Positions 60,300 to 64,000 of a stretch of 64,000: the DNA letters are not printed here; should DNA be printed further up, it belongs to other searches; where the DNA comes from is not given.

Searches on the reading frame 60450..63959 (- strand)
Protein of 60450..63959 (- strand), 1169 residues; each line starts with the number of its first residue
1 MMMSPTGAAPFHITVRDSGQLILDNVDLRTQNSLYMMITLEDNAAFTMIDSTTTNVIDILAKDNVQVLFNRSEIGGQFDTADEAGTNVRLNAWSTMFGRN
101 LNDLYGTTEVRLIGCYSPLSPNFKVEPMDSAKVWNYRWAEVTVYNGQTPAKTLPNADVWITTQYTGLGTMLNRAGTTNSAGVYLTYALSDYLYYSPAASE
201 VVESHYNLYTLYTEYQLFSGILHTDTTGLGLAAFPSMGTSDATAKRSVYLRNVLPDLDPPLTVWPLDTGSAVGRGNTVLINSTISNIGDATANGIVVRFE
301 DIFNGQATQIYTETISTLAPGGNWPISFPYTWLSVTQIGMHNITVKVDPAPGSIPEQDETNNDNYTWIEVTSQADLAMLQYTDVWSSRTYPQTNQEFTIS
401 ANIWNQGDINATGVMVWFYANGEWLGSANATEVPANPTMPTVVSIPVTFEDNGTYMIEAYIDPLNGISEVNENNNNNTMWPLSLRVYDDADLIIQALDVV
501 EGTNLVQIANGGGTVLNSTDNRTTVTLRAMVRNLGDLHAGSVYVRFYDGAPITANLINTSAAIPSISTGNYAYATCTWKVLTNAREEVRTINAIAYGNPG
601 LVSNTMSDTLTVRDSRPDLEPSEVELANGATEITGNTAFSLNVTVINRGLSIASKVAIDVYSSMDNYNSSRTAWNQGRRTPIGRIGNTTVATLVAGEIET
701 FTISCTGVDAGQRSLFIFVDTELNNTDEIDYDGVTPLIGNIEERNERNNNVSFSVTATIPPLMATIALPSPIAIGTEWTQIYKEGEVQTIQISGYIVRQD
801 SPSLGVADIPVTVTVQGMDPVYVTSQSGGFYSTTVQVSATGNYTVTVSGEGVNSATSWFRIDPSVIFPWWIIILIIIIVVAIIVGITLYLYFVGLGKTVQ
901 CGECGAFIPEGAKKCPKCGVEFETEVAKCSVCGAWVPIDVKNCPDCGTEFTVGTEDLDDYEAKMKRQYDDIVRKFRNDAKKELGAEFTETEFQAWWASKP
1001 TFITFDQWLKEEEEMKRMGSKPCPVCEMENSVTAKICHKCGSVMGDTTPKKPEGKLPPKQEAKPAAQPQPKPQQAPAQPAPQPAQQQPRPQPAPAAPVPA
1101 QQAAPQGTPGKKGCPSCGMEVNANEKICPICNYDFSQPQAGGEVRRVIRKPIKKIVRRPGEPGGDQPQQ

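Call 12: search_protein_families(library=pfam, proteins=[window:60450-63959:-], max_evalue=0.001)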
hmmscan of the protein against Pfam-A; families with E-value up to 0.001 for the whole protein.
window:60450-63959:- (1169 aa): 7 families
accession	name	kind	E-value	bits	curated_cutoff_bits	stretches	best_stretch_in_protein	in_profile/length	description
PF07705.17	CARDB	-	3e-29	101.6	22.7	2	387-478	11-100/101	CARDB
PF12773.13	DZR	-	2.8e-12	47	27.3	1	901-947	1-45/45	Double zinc ribbon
PF13240.11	Zn_Ribbon_1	-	2.3e-10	40.3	25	0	1114-1134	2-22/23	zinc-ribbon domain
PF10571.15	UPF0547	-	4.9e-10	39.8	29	0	928-950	2-24/26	Uncharacterised protein family UPF0547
PF13248.11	Zn_ribbon_3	-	1.6e-07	31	27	1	898-921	2-25/26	zinc-ribbon domain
PF17032.10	Zn_ribbon_15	-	1.8e-06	29.1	28.9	0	1023-1131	26-72/73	zinc-ribbon family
PF18912.6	DZR_2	-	0.00049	20.3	27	0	913-950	8-46/56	Double zinc ribbon domain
